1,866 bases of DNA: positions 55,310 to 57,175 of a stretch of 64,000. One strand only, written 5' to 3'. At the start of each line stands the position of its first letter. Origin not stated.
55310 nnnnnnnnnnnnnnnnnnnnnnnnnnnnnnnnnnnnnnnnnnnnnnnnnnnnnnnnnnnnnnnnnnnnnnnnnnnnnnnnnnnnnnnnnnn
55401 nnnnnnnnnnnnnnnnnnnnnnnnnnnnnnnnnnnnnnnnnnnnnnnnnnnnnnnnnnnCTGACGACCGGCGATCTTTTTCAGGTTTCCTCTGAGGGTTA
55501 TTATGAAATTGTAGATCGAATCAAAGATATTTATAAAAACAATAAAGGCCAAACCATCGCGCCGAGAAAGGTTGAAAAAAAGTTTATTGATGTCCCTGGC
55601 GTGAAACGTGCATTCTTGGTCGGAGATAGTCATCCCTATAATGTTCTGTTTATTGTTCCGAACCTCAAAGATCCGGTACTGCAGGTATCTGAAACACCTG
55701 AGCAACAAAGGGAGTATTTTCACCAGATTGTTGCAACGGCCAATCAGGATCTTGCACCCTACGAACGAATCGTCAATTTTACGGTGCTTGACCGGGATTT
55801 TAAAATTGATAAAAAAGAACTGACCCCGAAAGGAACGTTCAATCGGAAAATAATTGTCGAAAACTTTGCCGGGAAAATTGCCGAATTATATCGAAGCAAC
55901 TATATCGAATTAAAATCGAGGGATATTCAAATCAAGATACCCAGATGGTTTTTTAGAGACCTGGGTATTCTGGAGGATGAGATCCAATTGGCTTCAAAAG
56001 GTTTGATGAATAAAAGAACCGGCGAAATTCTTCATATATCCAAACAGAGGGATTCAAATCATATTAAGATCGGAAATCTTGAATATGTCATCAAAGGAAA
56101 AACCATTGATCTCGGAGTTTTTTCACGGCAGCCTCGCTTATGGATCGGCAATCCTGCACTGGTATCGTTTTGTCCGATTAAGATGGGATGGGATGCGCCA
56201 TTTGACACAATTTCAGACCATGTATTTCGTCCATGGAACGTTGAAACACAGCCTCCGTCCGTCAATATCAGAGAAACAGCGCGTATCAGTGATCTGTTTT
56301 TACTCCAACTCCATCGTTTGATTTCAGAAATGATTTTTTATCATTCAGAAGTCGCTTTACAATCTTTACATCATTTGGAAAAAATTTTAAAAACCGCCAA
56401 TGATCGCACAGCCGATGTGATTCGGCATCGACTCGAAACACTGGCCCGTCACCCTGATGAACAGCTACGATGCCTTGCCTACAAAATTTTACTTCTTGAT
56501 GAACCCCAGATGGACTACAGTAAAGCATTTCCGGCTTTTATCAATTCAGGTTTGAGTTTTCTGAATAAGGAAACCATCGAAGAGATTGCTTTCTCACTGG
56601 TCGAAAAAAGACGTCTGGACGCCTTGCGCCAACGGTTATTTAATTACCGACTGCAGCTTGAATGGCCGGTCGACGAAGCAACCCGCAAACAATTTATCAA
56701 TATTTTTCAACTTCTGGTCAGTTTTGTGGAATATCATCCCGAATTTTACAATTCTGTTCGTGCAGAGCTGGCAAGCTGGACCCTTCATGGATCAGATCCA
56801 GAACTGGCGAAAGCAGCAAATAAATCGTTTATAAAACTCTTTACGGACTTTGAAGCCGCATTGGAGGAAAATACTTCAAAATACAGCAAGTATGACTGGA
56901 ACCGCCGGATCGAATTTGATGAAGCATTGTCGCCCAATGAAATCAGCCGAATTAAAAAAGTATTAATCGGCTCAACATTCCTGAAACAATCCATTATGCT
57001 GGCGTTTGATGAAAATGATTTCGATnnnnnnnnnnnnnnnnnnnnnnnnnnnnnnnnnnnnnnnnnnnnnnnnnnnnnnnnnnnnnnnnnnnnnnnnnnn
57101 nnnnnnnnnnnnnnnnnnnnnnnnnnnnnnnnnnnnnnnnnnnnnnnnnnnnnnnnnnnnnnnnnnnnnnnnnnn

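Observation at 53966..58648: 1560-aa fusion of an AMP-forming adenylation enzyme, a ~780-aa unknown region and a GNAT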

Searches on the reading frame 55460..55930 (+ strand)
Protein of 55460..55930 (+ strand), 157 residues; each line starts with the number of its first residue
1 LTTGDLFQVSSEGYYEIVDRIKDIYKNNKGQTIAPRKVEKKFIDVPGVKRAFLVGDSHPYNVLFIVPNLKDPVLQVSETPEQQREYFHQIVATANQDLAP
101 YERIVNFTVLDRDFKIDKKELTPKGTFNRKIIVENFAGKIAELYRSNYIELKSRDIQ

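Call 101: search_solved_structures(query=window:55460-55930:+, max_evalue=0.01, show_alignments=5)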
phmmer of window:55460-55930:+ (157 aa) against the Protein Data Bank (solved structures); distinct sequences matched with E-value up to 0.01: 8.
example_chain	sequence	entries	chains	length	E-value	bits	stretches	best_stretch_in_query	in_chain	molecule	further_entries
3r44_A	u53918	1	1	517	0.00011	25.5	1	2-55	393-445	fatty acyl CoA synthetase FADD13 (FATTY-ACYL-CoA SYNTHETASE)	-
8wev_A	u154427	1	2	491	0.00012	25.4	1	3-59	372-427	Feruloyl-CoA Synthetase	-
8weu_A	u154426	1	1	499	0.00012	25.4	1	3-59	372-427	Fatty-acyl-CoA synthase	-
6oz1_A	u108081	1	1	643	0.00036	23.9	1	3-144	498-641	Oxidoreductase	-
8ivi_A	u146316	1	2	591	0.00041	23.7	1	2-55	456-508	Medium/long-chain-fatty-acid--CoA ligase FadD8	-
1ult_A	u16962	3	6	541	0.00098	22.4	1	3-60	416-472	long chain fatty acid-CoA ligase | long-chain-fatty-acid-CoA synthetase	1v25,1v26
3ipl_A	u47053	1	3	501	0.0017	21.7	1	2-69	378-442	2-succinylbenzoate--CoA ligase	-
9g79_B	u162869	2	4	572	0.009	19.3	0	3-61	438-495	Acetyl-coenzyme A synthetase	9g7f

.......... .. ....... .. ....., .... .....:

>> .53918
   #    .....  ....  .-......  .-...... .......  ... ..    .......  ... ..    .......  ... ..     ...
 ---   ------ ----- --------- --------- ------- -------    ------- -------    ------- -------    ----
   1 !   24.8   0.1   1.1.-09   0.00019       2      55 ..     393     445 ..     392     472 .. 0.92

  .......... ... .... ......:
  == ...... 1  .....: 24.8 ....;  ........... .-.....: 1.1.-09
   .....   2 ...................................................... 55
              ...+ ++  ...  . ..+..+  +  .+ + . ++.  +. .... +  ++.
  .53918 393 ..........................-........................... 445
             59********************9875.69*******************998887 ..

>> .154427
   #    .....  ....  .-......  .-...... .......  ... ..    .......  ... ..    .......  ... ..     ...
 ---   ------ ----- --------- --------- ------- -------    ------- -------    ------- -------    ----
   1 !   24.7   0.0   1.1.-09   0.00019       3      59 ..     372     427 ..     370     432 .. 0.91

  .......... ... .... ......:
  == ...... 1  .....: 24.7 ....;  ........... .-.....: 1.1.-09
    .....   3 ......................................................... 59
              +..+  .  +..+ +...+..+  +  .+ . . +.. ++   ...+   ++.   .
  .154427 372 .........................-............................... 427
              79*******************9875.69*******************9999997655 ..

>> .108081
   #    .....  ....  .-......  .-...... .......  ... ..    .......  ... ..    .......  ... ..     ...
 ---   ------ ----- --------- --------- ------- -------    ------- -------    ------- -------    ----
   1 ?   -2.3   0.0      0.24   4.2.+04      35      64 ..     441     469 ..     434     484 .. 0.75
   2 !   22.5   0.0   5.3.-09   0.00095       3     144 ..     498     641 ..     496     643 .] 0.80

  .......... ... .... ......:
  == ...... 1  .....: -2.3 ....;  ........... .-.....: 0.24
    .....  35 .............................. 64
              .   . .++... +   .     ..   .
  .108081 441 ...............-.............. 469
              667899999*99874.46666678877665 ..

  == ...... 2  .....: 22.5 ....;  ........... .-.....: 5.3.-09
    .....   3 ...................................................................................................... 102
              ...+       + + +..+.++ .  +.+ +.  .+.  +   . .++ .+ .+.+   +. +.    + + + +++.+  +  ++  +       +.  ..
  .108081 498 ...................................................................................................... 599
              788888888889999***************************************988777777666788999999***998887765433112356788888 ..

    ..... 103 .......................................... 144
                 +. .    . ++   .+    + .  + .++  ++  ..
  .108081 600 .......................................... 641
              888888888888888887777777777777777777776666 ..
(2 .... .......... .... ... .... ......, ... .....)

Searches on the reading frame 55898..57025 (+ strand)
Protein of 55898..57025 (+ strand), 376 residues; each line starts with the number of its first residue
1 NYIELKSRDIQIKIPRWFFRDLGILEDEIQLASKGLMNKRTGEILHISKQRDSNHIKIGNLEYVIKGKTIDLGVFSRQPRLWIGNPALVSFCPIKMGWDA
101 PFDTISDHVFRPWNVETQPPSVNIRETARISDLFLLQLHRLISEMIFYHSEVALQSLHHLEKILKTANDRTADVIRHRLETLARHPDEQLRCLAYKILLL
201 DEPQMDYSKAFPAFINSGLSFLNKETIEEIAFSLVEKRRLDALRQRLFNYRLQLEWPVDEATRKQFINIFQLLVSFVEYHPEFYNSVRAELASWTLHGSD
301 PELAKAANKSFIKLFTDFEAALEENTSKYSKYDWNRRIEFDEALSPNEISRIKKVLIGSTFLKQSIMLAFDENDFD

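Call 63: predict_structure(alignment_id=A4)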
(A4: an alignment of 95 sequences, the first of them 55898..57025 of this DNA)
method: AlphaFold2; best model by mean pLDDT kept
length: 376 residues; sequences in the alignment: 95
mean_pLDDT: 89.5   pTM: 0.85
mean pLDDT of the five models: 89.5, 89.3, 88.9, 86.8, 86.5
residues with pLDDT >= 90: 254; 70-90: 97; 50-70: 22; < 50: 3
segments of 3 or more residues with pLDDT < 50: none
pLDDT, mean of each block of 10 residues (from residue 1): 90 96 96 94 93 90 94 96 95 94 92 76 74 95 94 97 94 94 96 93 57 89 90 64 87 91 94 91 89 95 97 93 86 90 94 88 83 75
secondary structure, 60 per line:
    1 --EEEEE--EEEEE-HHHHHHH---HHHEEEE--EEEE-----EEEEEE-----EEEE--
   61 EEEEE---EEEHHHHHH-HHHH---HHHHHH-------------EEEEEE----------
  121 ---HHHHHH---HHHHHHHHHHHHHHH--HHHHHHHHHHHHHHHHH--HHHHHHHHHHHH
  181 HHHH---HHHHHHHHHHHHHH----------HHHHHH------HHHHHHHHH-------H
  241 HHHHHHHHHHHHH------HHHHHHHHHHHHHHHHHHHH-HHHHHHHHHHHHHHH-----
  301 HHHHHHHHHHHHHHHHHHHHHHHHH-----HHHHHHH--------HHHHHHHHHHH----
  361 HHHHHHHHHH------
elements in order: E3-7 E10-14 H16-22 E29-32 E35-38 E44-49 E55-58 E61-65 E69-71 H72-77 H79-82 H86-91 E105-110 H124-129 H133-147 H150-166 H169-184 H188-201 H212-217 H224-232 H240-253 H260-279 H281-295 H301-325 H331-337 H346-356 H361-370
